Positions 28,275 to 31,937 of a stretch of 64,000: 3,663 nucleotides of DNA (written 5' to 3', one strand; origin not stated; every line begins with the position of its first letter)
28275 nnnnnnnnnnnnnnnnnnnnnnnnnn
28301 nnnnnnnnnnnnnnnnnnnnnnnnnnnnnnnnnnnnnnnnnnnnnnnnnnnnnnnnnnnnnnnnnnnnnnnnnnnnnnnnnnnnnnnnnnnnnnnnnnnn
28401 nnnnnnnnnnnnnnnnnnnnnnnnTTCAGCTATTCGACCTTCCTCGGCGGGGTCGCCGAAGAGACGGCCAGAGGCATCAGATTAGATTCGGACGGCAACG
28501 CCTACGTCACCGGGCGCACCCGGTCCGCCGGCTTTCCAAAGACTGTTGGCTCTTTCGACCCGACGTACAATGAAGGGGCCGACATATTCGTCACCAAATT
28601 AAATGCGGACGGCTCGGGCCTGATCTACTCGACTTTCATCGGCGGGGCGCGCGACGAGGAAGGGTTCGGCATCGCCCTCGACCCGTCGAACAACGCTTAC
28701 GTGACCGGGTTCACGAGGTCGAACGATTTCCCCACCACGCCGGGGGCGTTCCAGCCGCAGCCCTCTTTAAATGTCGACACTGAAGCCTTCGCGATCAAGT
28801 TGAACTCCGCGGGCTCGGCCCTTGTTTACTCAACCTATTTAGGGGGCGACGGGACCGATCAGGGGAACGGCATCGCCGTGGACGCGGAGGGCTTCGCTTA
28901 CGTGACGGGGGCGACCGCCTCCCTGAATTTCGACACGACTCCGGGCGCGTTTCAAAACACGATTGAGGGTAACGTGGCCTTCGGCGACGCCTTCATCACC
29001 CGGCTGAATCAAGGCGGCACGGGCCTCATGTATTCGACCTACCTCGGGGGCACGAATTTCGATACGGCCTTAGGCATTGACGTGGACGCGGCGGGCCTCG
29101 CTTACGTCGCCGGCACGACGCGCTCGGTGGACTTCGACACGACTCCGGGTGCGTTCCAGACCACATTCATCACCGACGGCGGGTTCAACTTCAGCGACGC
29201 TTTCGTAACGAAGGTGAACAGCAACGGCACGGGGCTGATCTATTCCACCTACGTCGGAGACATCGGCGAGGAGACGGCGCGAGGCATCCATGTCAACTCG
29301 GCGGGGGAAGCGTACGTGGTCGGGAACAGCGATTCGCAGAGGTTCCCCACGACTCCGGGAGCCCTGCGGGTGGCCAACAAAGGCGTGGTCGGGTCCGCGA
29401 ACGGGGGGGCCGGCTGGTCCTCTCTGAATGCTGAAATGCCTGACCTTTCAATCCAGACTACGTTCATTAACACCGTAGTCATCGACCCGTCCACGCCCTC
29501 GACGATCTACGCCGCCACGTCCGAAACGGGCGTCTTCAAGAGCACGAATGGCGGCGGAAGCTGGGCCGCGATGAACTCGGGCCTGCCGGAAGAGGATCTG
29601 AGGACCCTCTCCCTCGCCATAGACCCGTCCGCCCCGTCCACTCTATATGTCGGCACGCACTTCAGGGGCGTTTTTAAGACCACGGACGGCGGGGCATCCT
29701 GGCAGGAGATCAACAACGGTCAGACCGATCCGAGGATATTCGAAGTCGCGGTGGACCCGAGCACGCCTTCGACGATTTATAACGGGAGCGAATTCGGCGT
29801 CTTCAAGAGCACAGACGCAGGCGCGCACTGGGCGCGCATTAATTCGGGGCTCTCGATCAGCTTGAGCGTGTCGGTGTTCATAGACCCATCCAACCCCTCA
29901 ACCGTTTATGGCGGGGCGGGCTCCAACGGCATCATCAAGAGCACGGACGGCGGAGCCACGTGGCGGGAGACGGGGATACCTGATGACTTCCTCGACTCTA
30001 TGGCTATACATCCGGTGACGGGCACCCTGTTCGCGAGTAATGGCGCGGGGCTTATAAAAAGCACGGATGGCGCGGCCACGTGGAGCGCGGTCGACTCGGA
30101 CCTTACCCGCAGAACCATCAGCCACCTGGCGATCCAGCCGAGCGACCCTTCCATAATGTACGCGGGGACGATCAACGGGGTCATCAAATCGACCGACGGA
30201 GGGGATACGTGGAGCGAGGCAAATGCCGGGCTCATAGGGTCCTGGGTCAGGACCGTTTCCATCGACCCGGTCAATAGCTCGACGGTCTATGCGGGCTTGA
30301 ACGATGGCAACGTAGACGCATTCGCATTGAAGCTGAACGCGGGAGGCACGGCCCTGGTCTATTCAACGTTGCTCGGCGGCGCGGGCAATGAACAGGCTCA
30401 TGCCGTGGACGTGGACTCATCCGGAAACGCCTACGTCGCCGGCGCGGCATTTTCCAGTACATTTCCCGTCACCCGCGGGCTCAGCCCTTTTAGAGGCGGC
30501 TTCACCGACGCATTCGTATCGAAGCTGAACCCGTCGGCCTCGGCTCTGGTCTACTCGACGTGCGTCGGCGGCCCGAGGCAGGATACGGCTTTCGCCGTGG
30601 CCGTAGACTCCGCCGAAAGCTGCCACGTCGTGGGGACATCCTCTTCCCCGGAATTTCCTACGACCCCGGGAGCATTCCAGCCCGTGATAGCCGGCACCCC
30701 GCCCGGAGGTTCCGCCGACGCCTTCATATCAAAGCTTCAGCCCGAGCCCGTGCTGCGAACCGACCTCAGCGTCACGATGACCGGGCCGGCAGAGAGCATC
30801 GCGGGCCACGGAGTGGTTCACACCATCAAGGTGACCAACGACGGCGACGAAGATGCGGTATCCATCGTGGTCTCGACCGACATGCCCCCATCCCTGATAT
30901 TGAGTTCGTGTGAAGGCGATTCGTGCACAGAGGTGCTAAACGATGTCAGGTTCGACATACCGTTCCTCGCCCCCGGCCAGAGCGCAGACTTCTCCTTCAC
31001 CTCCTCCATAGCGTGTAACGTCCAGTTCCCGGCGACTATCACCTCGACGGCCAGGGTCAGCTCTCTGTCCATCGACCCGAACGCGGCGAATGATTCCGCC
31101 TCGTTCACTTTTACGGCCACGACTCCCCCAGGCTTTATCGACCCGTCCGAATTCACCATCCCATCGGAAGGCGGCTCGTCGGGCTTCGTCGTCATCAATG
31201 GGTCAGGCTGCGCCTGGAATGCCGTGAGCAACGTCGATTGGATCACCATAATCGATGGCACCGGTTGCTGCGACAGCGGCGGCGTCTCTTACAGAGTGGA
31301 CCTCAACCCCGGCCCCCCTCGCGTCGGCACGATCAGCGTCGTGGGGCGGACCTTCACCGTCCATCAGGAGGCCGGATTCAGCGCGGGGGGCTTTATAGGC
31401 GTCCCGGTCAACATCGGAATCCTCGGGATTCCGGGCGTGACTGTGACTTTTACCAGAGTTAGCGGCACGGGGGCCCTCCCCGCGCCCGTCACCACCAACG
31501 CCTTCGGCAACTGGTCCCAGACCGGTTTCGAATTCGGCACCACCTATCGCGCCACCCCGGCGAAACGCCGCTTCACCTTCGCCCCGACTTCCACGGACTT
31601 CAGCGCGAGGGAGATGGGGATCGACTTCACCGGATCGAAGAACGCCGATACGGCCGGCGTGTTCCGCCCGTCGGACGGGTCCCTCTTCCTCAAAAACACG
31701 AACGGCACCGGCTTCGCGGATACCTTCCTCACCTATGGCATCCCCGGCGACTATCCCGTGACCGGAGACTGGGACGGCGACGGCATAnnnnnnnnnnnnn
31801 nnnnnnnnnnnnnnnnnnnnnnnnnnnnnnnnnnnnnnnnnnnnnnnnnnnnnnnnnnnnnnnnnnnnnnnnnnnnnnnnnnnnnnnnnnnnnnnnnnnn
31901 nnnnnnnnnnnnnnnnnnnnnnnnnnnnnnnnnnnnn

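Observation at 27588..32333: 1581-aa secreted mosaic protein combining SBBP beta-propellers, a BNR-like propeller, DUF11, and a C-terminal FG-GAP-like repeat array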

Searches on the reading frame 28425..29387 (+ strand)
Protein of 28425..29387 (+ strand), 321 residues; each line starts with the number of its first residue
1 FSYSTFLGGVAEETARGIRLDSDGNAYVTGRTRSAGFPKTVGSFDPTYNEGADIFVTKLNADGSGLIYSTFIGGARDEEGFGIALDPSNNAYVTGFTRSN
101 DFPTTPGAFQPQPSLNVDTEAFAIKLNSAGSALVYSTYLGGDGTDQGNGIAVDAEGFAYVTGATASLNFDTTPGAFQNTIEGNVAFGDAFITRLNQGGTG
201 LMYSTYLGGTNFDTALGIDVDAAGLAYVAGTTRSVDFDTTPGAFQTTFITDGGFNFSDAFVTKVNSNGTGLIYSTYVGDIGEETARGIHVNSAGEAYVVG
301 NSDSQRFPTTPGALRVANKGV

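Call 8: search_protein_families(library=pfam, proteins=[window:28425-29387:+], max_evalue=10)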
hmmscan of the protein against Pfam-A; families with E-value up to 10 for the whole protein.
window:28425-29387:+ (321 aa): 6 families
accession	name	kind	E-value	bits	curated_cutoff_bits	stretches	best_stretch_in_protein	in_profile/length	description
PF06739.17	SBBP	-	1.2e-26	92.8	20.5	5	134-169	1-37/38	Beta-propeller repeat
PF01436.27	NHL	-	0.055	14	20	0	16-29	5-18/28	NHL repeat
PF18564.7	Glyco_hydro_5_C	-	0.088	13.7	22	1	227-251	6-30/87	Glycoside hydrolase family 5 C-terminal domain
PF01542.23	HCV_core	-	0.15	12.9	23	1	6-34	28-56/75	Hepatitis C virus core protein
PF19122.5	DUF5806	-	0.24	11.7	33.5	1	257-288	73-104/148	Family of unknown function (DUF5806)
PF17164.10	DUF5122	-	1.1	10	27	1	41-64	9-31/36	Domain of unknown function (DUF5122) beta-propeller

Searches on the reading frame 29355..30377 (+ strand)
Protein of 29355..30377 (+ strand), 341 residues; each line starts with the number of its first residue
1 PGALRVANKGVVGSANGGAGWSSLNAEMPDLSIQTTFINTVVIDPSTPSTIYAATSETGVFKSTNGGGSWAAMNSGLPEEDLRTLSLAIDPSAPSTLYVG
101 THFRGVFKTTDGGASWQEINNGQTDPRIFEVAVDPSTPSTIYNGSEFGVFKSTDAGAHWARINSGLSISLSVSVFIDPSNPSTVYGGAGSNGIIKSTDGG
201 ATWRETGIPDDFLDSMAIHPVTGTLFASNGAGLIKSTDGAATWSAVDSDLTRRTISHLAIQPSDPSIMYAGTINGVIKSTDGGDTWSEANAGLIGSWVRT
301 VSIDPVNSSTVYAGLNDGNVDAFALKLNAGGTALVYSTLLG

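Call 8: search_protein_families(library=pfam, proteins=[window:29355-30377:+], max_evalue=10)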
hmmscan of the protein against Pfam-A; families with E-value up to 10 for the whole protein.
window:29355-30377:+ (341 aa): 9 families
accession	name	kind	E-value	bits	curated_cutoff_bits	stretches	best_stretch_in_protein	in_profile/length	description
PF15902.12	Sortilin-Vps10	-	5.6e-20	72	33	3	12-124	4-117/446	Sortilin, neurotensin receptor 3,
PF14870.12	PSII_BNR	-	1.8e-07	31.2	27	2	15-205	88-268/303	Photosynthesis system II assembly factor YCF48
PF02012.26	BNR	-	4.6e-05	23.2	27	4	279-287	3-11/12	BNR/Asp-box repeat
PF13810.12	DUF4185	-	0.00085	19.1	39.5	0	177-206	118-142/309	Domain of unknown function (DUF4185)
PF13088.12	BNR_2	-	0.0019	18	31.4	1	218-320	125-223/277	BNR repeat-like domain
PF10647.15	Gmad1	-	0.0048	17.2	20.5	1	92-126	213-248/251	Lipoprotein LpqB beta-propeller domain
PF13859.12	BNR_3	-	0.82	9.5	27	0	276-300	200-224/308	BNR repeat-like domain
PF24793.1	GINT1_N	-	3.2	7.1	27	1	175-209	75-106/304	Glucosamine inositolphosphorylceramide transferase 1, N-terminal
PF03440.20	APT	-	4.7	7.7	25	0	184-204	59-79/87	Aerolysin/Pertussis toxin (APT) domain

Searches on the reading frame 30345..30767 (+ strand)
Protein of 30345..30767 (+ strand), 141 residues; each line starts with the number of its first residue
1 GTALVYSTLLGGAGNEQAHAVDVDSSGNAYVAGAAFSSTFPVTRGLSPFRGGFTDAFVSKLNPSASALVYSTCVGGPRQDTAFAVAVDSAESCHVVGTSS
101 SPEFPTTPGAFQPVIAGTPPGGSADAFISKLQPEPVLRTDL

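Call 8: search_protein_families(library=pfam, proteins=[window:30345-30767:+], max_evalue=10)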
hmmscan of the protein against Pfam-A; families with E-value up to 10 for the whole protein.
window:30345-30767:+ (141 aa): 1 family
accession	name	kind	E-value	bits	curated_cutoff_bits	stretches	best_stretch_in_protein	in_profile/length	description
PF06739.17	SBBP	-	1.8e-08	34.6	20.5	2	5-33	1-30/38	Beta-propeller repeat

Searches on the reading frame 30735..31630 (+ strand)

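Call 64: search_protein_families(library=ncbifam, proteins=[window:30735-31630:+], max_evalue=10)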
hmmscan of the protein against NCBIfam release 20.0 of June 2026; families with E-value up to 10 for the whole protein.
window:30735-31630:+ (298 aa): 1 family
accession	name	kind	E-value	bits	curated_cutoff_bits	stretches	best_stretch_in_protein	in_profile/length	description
TIGR01451.2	B_ant_repeat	repeat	0.029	14.4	24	1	26-53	13-40/53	DUF11 type repeat protein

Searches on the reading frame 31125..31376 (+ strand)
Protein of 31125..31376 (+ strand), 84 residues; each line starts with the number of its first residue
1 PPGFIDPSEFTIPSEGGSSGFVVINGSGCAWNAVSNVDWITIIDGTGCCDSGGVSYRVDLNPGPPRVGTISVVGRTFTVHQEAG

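Call 59: search_protein_families(library=pfam, proteins=[window:31125-31376:+], max_evalue=1)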
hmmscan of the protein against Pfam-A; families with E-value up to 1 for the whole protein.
seq(84 aa): 3 families
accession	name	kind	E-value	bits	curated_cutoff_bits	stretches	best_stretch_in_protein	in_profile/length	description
PF13004.13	BACON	-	3.7e-05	24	25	1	31-82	3-61/61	Putative binding domain, N-terminal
PF19190.6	BACON_2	-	0.0032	17.8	25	1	4-51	3-54/94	Viral BACON domain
PF04942.19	CC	-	0.2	12.3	20.6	0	19-29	21-31/34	CC domain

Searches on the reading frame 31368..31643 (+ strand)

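Call 59: search_protein_families(library=pfam, proteins=[window:31368-31643:+], max_evalue=1)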
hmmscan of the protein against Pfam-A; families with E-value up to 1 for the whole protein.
seq(92 aa): 3 families
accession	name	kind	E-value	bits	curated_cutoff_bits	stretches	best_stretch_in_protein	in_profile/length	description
PF17210.9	SdrD_B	-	0.018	15.6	29.7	1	19-70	22-73/112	SdrD B-like domain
PF20695.2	UbiD_N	-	0.18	12.3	24.3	1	25-59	37-66/78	3-octaprenyl-4-hydroxybenzoate carboxy-lyase N-terminal domain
PF24576.1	IR75A_N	-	0.3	11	27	1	39-72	156-190/199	Ionotropic receptor 75a N-terminal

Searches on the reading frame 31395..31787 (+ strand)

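Call 8: search_protein_families(library=pfam, proteins=[window:31395-31787:+], max_evalue=10)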
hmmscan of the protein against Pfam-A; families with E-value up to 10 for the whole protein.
window:31395-31787:+ (131 aa): 3 families
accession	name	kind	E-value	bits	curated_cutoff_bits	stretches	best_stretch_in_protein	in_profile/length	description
PF17210.9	SdrD_B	-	0.016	15.9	29.7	1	10-77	22-80/112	SdrD B-like domain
PF02369.22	Big_1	-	0.021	15.3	34.9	1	12-40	33-62/93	Bacterial Ig-like domain (group 1)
PF13517.12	FG-GAP_3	-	5.9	8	26.9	1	77-130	1-55/61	FG-GAP-like repeat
